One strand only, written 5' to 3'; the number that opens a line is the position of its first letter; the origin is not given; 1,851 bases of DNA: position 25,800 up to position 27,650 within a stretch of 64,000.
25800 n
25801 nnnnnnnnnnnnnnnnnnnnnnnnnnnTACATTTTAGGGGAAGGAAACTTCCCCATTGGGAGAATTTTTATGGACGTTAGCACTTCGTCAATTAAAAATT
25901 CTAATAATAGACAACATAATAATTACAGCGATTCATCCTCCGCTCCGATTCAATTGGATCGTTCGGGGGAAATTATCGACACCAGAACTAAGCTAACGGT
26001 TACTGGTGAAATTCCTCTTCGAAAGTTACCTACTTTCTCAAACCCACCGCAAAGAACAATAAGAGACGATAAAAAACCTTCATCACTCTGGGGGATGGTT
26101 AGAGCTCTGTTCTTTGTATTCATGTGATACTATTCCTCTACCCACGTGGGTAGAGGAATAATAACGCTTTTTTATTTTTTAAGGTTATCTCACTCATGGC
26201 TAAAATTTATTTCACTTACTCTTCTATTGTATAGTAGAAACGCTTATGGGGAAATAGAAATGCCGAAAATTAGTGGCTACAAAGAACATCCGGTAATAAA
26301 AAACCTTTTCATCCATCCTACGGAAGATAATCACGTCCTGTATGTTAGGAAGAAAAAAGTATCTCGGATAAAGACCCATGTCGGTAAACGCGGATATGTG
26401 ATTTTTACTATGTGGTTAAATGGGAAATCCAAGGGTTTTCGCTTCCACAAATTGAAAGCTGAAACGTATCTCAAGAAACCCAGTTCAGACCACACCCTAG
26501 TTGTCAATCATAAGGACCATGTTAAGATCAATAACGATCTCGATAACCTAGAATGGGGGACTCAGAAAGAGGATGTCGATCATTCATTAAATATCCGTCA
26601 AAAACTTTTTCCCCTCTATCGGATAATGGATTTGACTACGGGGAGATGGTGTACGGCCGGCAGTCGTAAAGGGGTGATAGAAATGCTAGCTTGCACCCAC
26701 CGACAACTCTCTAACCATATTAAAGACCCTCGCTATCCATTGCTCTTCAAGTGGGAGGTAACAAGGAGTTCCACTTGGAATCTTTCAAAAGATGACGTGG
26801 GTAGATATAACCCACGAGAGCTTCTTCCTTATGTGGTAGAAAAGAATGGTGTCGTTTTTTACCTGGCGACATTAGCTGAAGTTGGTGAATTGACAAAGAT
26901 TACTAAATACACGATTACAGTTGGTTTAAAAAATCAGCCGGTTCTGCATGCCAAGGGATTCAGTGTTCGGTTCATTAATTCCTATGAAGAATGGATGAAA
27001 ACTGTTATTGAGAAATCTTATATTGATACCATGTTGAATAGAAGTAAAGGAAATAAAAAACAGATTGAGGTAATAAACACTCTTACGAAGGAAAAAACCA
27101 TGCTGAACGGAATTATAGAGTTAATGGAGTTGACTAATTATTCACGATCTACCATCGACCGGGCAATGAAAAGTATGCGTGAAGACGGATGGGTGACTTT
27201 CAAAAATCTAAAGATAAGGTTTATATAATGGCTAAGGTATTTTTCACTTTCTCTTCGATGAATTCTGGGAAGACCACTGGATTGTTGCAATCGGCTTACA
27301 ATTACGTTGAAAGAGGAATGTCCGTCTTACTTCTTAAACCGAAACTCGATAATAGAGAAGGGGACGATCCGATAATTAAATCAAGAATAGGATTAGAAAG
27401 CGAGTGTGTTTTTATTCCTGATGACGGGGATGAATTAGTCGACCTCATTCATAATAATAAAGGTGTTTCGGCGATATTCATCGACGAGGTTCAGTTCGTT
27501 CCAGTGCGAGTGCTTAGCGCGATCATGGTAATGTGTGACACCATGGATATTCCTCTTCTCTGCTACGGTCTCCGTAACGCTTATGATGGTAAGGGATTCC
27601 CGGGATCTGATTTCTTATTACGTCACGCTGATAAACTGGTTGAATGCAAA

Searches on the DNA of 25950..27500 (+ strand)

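Call 45: search_dna_similar(query=window:25950-27500:+, collection=phages, mode=near, max_rows=15)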
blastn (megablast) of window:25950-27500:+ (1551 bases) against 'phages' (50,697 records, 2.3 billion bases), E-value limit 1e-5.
Records with a match: 6; places in all: 6; records where one place covers at least 80% of the query: 3.
Best place of each record, by identity: 95-99% 4; 90-95% 2.
By first word of the organism name: Klebsiella 4; Raoultella 1; Stenotrophomonas 1.
By host as written in the record: Klebsiella pneumoniae 2; Raoultella ornithinolytica 1; Stenotrophomonas maltophilia 1; Klebsiella pneumoniae KLEB009 1; Klebsiella pneumoniae ATCC 700603 1.
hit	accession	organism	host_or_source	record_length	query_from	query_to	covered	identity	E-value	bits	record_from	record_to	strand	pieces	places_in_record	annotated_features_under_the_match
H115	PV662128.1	Raoultella phage VB_ZK_P1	Raoultella ornithinolytica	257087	1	1551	100%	97.5%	0e+0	2654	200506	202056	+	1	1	VBZKP1_241: hypothetical protein | VBZKP1_242: hypothetical protein | VBZKP1_240: hypothetical protein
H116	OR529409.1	Stenotrophomonas phage BUCTxx100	Stenotrophomonas maltophilia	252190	1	1551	100%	93.8%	0e+0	2331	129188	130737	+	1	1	hypothetical protein (x2) | thymidine kinase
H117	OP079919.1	Klebsiella phage KPN8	Klebsiella pneumoniae KLEB009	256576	1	1551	100%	93.6%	0e+0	2316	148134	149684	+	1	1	putative HNH endonuclease | putative thymidine kinase | hypothetical protein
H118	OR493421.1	Klebsiella phage YC1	Klebsiella pneumoniae ATCC 700603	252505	1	278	18%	96.8%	5e-128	464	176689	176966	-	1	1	hypothetical protein | thymidine kinase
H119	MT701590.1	Klebsiella phage Miami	Klebsiella pneumoniae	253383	1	275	18%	96.7%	2e-126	459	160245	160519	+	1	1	hypothetical protein | terminator | thymidine kinase | ribosome_binding_site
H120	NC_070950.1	Klebsiella phage Miami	Klebsiella pneumoniae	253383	1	275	18%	96.7%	2e-126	459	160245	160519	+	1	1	hypothetical protein | terminator | thymidine kinase | ribosome_binding_site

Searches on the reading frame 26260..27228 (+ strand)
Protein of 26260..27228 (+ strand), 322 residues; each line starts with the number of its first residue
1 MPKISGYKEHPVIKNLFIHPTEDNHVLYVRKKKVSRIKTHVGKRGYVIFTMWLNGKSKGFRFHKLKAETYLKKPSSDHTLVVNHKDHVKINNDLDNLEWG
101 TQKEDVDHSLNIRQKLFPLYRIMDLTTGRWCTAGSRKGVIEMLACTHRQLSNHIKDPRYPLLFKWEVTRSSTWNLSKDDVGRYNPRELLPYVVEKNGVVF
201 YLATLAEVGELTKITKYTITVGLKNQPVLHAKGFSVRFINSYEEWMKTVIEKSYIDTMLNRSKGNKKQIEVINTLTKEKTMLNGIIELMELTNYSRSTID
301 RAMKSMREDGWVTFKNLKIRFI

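Call 17: search_protein_families(library=pfam, proteins=[window:26260-27228:+], max_evalue=0.01)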
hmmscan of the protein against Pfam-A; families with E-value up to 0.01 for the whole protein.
window:26260-27228:+ (322 aa): 5 families
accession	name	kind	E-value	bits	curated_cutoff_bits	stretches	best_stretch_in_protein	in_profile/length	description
PF13392.12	HNH_3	-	8.7e-06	25.7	24.8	1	79-105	18-44/46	HNH endonuclease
PF09339.16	HTH_IclR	-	0.0017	18.5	22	1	269-313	6-49/52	IclR helix-turn-helix domain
PF25213.1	HVO_A0261_N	-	0.0031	17.8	35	1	287-313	29-55/86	HVO_A0261 N-terminal domain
PF12802.13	MarR_2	-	0.0032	18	27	0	287-314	25-52/61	MarR family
PF13545.12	HTH_Crp_2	-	0.0058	17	27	0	287-319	27-59/70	Crp-like helix-turn-helix domain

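Call 57: search_protein_families(library=phrogs, proteins=[window:26260-27228:+], max_evalue=0.00001)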
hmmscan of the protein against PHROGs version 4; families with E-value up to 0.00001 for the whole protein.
window:26260-27228:+ (322 aa): 4 families
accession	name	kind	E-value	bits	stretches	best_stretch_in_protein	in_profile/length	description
phrog_59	-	DNA, RNA and nucleotide metabolism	3e-20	74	1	30-311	162-400/423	HNH endonuclease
phrog_959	-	DNA, RNA and nucleotide metabolism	1.8e-14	54.7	1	36-112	34-109/138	HNH endonuclease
phrog_1492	-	DNA, RNA and nucleotide metabolism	9.6e-10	39.1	1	38-108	89-158/414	HNH endonuclease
phrog_37683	-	unknown function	4.1e-09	36.9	1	27-109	130-208/279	-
